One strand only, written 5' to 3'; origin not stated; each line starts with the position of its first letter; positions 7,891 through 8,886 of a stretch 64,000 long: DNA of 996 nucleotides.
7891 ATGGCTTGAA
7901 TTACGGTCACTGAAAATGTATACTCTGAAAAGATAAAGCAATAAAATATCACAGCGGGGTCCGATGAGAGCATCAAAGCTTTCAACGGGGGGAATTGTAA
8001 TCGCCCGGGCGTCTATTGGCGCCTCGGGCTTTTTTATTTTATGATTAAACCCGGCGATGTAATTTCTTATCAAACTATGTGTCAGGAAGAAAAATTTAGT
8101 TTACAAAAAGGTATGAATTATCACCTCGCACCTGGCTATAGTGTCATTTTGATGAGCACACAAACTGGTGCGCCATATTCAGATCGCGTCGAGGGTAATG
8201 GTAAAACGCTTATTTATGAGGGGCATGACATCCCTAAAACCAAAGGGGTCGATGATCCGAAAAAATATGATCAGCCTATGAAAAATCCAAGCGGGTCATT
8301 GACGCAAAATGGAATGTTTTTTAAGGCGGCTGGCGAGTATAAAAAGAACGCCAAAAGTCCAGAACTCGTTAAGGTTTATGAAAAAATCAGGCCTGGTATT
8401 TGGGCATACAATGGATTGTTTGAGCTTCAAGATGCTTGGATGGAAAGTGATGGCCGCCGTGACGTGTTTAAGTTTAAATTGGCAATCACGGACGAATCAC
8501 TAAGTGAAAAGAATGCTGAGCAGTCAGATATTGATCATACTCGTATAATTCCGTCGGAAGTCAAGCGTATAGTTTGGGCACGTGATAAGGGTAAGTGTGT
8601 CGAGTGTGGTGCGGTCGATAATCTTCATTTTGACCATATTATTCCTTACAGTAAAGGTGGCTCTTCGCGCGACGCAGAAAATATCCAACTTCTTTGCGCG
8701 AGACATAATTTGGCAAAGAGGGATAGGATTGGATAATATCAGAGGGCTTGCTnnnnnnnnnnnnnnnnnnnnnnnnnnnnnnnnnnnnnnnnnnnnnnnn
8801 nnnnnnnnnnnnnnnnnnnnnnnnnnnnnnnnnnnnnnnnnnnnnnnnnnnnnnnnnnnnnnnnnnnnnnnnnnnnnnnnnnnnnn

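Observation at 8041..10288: SRA-HNH (type IV-like) nuclease + DEDDh exonuclease + XRE regulator mini-island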

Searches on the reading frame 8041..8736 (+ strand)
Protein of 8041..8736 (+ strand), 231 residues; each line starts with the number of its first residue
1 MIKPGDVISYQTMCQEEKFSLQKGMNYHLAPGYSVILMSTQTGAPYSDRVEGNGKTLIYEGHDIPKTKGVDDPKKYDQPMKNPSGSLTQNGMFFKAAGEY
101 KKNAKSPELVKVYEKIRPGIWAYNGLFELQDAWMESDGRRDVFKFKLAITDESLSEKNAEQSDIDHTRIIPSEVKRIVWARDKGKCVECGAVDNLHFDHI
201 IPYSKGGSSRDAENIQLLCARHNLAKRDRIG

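Call 3: search_protein_families(library=pfam, proteins=[window:8041-8736:+], max_evalue=0.1)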
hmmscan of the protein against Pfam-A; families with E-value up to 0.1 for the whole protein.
window:8041-8736:+ (231 aa): 4 families
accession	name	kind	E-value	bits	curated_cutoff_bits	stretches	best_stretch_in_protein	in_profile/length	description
PF01844.29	HNH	-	1.1e-08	35.6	21.4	1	186-228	1-46/47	HNH endonuclease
PF02182.23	SAD_SRA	-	3.8e-06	27.2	30.7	1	20-148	28-143/148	SAD/SRA domain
PF14279.12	HNH_5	-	5.8e-06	26.6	27.5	1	186-229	1-46/56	HNH endonuclease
PF13395.12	HNH_4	-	0.03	14.7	22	0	193-229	16-51/54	HNH endonuclease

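Call 4: search_protein_families(library=padloc, proteins=[window:8041-8736:+], max_evalue=0.1)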
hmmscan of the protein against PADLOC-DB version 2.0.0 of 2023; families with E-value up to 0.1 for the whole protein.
window:8041-8736:+ (231 aa): 5 families
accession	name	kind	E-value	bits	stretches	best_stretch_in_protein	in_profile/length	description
PDLC03478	REase_II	-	9.3e-05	20.2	1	196-230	129-162/219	Type II restriction enzyme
PDLC03418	REase_II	-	0.0013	16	1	172-227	313-370/372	Type II restriction enzyme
PDLC00740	Effector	-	0.014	12.1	1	171-199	17-43/391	Endonuclease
PDLC00337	PtuB1|PtuB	-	0.021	12.7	1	156-229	29-107/216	Unknown function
PDLC01999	SAVED1--SAVED_HNH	-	0.045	10.7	1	171-198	17-42/387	-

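Call 12: search_solved_structures(query=window:8041-8733:+, max_evalue=1, show_alignments=3)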
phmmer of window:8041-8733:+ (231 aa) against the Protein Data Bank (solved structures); distinct sequences matched with E-value up to 1: 5.
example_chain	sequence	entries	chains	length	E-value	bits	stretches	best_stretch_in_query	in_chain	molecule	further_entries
9nvu_P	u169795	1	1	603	0.0052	19.6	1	176-228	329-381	OrufIscB-REC-swap 49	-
8d2k_A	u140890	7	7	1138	0.48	13.2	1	185-226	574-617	CRISPR-associated endonuclease, Csn1 family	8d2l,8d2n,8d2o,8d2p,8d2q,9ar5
8zq9_B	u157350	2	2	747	0.5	13.1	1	180-229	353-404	a protein | HNH nuclease domain-containing protein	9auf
8w2z_A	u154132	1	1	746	0.5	13.1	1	180-229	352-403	HNH nuclease domain-containing protein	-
4h9d_A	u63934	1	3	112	0.67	12.7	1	170-224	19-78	HNH endonuclease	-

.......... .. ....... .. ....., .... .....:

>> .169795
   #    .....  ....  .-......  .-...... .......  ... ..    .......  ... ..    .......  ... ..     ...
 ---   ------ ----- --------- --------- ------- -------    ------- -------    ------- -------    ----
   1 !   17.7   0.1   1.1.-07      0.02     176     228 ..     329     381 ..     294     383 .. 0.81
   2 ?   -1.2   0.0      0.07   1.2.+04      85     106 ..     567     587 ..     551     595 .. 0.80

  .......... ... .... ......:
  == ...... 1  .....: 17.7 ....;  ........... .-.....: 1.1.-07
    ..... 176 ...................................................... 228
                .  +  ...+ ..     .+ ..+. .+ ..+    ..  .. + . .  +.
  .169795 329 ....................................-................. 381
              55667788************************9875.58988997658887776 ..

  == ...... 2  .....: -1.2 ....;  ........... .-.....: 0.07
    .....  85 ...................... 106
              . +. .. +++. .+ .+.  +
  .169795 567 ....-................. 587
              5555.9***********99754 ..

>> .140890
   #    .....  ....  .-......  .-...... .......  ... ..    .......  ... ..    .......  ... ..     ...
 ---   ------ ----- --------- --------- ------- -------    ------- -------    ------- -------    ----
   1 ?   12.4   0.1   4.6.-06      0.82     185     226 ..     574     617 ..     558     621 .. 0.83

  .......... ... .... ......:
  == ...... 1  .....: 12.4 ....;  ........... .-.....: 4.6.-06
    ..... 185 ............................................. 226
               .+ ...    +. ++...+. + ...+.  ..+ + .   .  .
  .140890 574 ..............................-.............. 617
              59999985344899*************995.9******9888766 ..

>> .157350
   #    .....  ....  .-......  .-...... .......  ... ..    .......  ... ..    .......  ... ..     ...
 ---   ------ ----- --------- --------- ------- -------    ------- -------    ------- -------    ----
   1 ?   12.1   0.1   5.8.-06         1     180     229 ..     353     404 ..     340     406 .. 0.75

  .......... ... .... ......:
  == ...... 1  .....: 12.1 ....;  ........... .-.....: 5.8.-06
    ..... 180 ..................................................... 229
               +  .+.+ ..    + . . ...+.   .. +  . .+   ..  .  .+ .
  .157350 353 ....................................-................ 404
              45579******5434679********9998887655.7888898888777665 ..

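Call 13: find_homologous_proteins(query=window:8041-8733:+)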
Query window:8041-8733:+ (231 aa): 5914 proteins with E <= 0.001 among 5988 candidates; the best 120 are listed.
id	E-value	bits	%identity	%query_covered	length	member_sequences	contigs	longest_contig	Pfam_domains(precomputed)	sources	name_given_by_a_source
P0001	3.2e-155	532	100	100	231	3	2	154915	PF01844.30,PF14279.13,PF02182.24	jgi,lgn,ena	jgi:hypothetical protein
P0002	3.0e-117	408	81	94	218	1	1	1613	PF01844.30,PF14279.13,PF02182.24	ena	-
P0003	1.4e-103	363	68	100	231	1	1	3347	PF01844.30,PF14279.13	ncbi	-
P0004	6.5e-100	352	66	99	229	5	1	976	PF01844.30,PF14279.13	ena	-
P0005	1.7e-99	350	68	94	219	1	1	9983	PF01844.30,PF14279.13,PF02182.24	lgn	-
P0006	8.1e-99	348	67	100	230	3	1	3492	PF01844.30,PF14279.13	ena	-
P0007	2.1e-98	347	68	100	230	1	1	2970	PF01844.30,PF14279.13,PF02182.24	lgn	-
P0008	6.1e-98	345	66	100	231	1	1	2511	PF01844.30,PF14279.13,PF02182.24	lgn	-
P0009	1.7e-97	344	64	100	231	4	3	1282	PF01844.30,PF14279.13,PF02182.24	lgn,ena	-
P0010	2.2e-97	343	65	100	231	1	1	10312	PF01844.30,PF14279.13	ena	-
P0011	8.6e-97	341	64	100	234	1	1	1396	PF01844.30,PF14279.13,PF02182.24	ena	-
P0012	1.1e-96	341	65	100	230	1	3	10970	PF01844.30,PF14279.13,PF02182.24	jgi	jgi:hypothetical protein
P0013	1.2e-96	341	67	100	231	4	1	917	PF01844.30,PF14279.13,PF02182.24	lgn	-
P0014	1.6e-96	340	66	100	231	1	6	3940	PF01844.30,PF14279.13,PF02182.24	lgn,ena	-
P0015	1.7e-96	340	64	100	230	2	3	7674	PF01844.30,PF14279.13,PF02182.24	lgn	-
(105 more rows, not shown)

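Call 14: find_encoding_contigs(protein=P0001, flank=10000, max_places=4)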
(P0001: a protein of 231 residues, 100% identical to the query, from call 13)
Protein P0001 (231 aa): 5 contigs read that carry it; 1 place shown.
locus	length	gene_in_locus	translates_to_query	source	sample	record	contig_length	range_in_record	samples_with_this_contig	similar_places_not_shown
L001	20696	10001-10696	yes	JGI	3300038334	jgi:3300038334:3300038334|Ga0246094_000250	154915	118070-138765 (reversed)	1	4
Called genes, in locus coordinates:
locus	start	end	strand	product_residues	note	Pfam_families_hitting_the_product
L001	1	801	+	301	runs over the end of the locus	PF02086:MethyltransfD12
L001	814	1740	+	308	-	PF04556:DpnII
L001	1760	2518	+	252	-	PF01555:N6_N4_Mtase, PF01170:UPF0020, PF13847:Methyltransf_31, PF08241:Methyltransf_11, PF08242:Methyltransf_12 (faint), PF13649:Methyltransf_25, PF01555:N6_N4_Mtase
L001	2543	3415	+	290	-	PF14338:Mrr_N, PF04471:Mrr_cat, PF22722:NA-iREase1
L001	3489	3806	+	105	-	PF07883:Cupin_2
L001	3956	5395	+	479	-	-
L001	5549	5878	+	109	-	-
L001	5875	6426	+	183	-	-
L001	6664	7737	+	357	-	-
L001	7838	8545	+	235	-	PF00535:Glycos_transf_2, PF10111:Glyco_tranf_2_2, PF13641:Glyco_tranf_2_3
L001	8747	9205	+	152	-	PF18905:DUF5661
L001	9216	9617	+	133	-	-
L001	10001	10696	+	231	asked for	PF02182:SAD_SRA (weak), PF01844:HNH, PF14279:HNH_5 (faint)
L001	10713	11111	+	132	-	-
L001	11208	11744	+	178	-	PF00929:RNase_T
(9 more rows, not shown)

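Call 18: find_related_loci(query=A1, collection=genome_contigs, flank=5000)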
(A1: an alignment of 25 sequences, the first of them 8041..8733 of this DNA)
Query A1 (231 aa) in genome_contigs; peptide patterns used: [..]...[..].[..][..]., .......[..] (x = any residue, [..] = any of these).
363 stretches matched a pattern; 333 encode a relative of the query (tblastn E <= 1e-3); the best 80 are kept; 80 distinct loci.
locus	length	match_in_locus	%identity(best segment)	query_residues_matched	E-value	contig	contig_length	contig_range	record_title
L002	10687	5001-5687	66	1-230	1e-102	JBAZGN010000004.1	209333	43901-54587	MAG: Candidatus Omnitrophota bacterium isolate SO_2017_LW3_46 NODE_82_length_209333_cov_3.960527_LW162_2017, whole genom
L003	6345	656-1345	65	1-230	1e-101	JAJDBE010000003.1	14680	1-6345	MAG: Nitrospinaceae bacterium isolate OFTM6 OFTM6_2, whole genome shotgun sequence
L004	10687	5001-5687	64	1-230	3e-101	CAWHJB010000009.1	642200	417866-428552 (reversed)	MAG: uncultured Chloroflexia bacterium isolate MFD02923.bin.2.67 genome assembly, contig: contig_2634, whole genome shot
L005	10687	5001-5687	62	1-230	1e-100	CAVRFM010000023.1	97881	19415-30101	MAG: uncultured Chloroflexia bacterium isolate MFD04492.bin.1.138 genome assembly, contig: contig_64906, whole genome sh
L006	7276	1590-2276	64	1-230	2e-100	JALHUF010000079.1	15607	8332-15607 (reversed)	MAG: Terriglobia bacterium isolate PFL43 seq_493420, whole genome shotgun sequence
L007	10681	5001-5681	63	1-230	4e-100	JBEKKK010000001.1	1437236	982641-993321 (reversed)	MAG: Candidatus Bathyarchaeia archaeon isolate SPRUCE 345 SPRUCE_345_1, whole genome shotgun sequence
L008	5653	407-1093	62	1-230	8e-100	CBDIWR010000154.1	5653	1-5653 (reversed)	uncultured bacterium isolate NR2_7_metabat genome assembly, contig: k141_65920, whole genome shotgun sequence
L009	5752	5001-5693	65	2-230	2e-99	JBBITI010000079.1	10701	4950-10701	MAG: Dehalococcoidales bacterium isolate CYS170214_bin_393 NODE_5127_length_10701_cov_5.050348, whole genome shotgun seq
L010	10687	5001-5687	63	1-230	3e-99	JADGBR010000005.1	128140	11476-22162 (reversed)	MAG: Candidatus Omnitrophota bacterium isolate nW3bin14 nW3_bin14_NODE_5_length_128140_cov_5.151172, whole genome shotgu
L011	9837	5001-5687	64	1-230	2e-99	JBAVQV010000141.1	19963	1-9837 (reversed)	MAG: Dehalococcoidia bacterium isolate MFD02350_ilm_asm_bin2 k127_89072, whole genome shotgun sequence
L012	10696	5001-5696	63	1-230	3e-99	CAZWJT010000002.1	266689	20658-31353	MAG TPA_asm: uncultured Planctomycetia bacterium isolate binchicken_co115_34 genome assembly, contig: NODE_46_length_266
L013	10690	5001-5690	62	1-230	3e-99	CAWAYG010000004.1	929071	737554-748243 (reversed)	MAG: uncultured Acidobacteriota bacterium isolate MFD06092.bin.1.228 genome assembly, contig: contig_20247, whole genome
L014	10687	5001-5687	63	1-230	7e-99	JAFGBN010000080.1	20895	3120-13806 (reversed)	MAG: Dehalococcoidia bacterium isolate Zod_Metabat.1036 k87_9789756, whole genome shotgun sequence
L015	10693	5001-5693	63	2-230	8e-99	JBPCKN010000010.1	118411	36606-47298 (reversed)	MAG: Chitinophagaceae bacterium isolate TH_ant_mag_53 S1Ck127_3113958_flag_0_multi_25.9979_len_118411, whole genome shot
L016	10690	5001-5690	63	1-230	7e-99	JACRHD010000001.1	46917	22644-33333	MAG: Nitrospirae bacterium isolate NC_groundwater_1768_Pr3_B-0.1um_50_19 SR-2_scaffold_141_32485, whole genome shotgun s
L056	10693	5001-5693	63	2-230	3e-95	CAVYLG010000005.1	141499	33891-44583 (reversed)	MAG: Candidatus Omnitrophota bacterium isolate MFD01476.bin.2.120 genome assembly, contig: contig_59380, whole genome sh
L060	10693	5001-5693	59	2-230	1e-94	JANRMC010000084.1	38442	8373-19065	MAG: Flavihumibacter sp. isolate bins.150 k141_1526982, whole genome shotgun sequence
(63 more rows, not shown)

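Call 23: predict_structure(alignment_id=A1)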
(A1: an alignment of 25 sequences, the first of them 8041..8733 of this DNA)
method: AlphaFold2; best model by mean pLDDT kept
length: 231 residues; sequences in the alignment: 25
mean_pLDDT: 75.3   pTM: 0.60
mean pLDDT of the five models: 75.3, 73.8, 71.9, 71.0, 68.0
residues with pLDDT >= 90: 40; 70-90: 124; 50-70: 49; < 50: 18
segments of 3 or more residues with pLDDT < 50: 156-168, 229-231
pLDDT, mean of each block of 10 residues (from residue 1): 74 76 71 77 56 73 67 78 86 92 87 77 85 88 88 51 38 81 93 84 63 85 66 34
secondary structure, 60 per line:
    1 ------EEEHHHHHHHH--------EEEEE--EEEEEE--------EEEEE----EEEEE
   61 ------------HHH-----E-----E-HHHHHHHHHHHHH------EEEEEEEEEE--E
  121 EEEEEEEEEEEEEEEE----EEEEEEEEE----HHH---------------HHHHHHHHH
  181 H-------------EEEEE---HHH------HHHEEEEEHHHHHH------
elements in order: E7-9 H10-17 E26-30 E33-38 E47-51 E56-60 H89-101 E108-117 E120-136 E141-149 H172-181 E195-199 E215-219 H220-225

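Call 28: fold_search(model_id=the predicted structure, library=pdb)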
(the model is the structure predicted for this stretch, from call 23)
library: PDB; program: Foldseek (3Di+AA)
matches with E <= 10: 639; with E <= 0.001: 24
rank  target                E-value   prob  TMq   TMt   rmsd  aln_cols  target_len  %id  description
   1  3q0b_X                2.3e-06  1.00  0.43  0.64   4.4       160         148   21  Crystal structure of SUVH5 SRA- fully methylated CG DNA complex in space group P42212 (released 2011-02-02)
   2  4ygi_A                3.0e-06  1.00  0.44  0.64   4.8       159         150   21  Crystal Structure of SUVH5 SRA bound to fully hydroxymethylated CG DNA (released 2016-02-17)
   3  3q0c_X                3.8e-06  1.00  0.44  0.65   4.0       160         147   21  Crystal structure of SUVH5 SRA-fully methylated CG DNA complex in space group P6122 (released 2011-02-02)
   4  3q0d_A                4.0e-06  1.00  0.46  0.69   3.9       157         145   20  Crystal structure of SUVH5 SRA- hemi methylated CG DNA complex (released 2011-02-23)
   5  3q0c_A                4.0e-06  1.00  0.43  0.65   4.3       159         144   22  Crystal structure of SUVH5 SRA-fully methylated CG DNA complex in space group P6122 (released 2011-02-02)
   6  3q0f_A                5.4e-06  1.00  0.44  0.66   4.0       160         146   22  Crystal structure of SUVH5 SRA- methylated CHH DNA complex (released 2011-02-02)
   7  3q0f_X                5.7e-06  1.00  0.44  0.66   3.9       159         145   23  Crystal structure of SUVH5 SRA- methylated CHH DNA complex (released 2011-02-02)
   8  4qen_A                7.2e-06  1.00  0.42  0.23  10.2       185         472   18  crystal structure of KRYPTONITE in complex with mCHH DNA and SAH (released 2014-07-30)
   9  6a5n_A                8.2e-06  1.00  0.43  0.21  13.0       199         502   18  Crystal structure of Arabidopsis thaliana SUVH6 in complex with methylated DNA (released 2018-08-29)
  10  4qep_A                8.2e-06  1.00  0.33  0.18  15.6       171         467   18  crystal structure of KRYPTONITE in complex with mCHG DNA and SAH (released 2014-07-30)
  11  5zmm_F                8.2e-06  1.00  0.41  0.22  19.1       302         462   14  Structure of the Type IV phosphorothioation-dependent restriction endonuclease ScoMcrA (released 2018-09-26)
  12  5zmm_D                1.2e-05  1.00  0.39  0.20  19.9       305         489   13  Structure of the Type IV phosphorothioation-dependent restriction endonuclease ScoMcrA (released 2018-09-26)
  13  5zmm_A                1.4e-05  1.00  0.39  0.19  19.2       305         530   13  Structure of the Type IV phosphorothioation-dependent restriction endonuclease ScoMcrA (released 2018-09-26)
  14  5zmm_E                1.4e-05  1.00  0.39  0.20  19.4       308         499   14  Structure of the Type IV phosphorothioation-dependent restriction endonuclease ScoMcrA (released 2018-09-26)
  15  3q0d_X                1.5e-05  1.00  0.46  0.72   3.3       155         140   19  Crystal structure of SUVH5 SRA- hemi methylated CG DNA complex (released 2011-02-23)
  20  4oc8_C                1.1e-04  1.00  0.37  0.40   5.0       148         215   17  DNA modification-dependent restriction endonuclease AspBHI (released 2014-03-19)
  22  4f0q_D                3.9e-04  1.00  0.33  0.18   7.9       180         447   13  MspJI Restriction Endonuclease - P21 Form (released 2012-08-08)
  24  4pw5_B                9.1e-04  1.00  0.35  0.42  10.9       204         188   13  structure of UHRF2-SRA in complex with a 5hmC-containing DNA, complex I (released 2014-05-07)
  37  4pw5_A                2.1e-03  0.99  0.35  0.42  10.9       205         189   13  structure of UHRF2-SRA in complex with a 5hmC-containing DNA, complex I (released 2014-05-07)
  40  4pw5_E                2.2e-03  0.99  0.36  0.43  11.0       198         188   14  structure of UHRF2-SRA in complex with a 5hmC-containing DNA, complex I (released 2014-05-07)
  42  4pw5_F                2.5e-03  0.99  0.35  0.42  11.0       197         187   14  structure of UHRF2-SRA in complex with a 5hmC-containing DNA, complex I (released 2014-05-07)
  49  4pw6_A                3.0e-03  0.99  0.36  0.42   9.0       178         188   15  structure of UHRF2-SRA in complex with a 5hmC-containing DNA, complex II (released 2014-05-07)
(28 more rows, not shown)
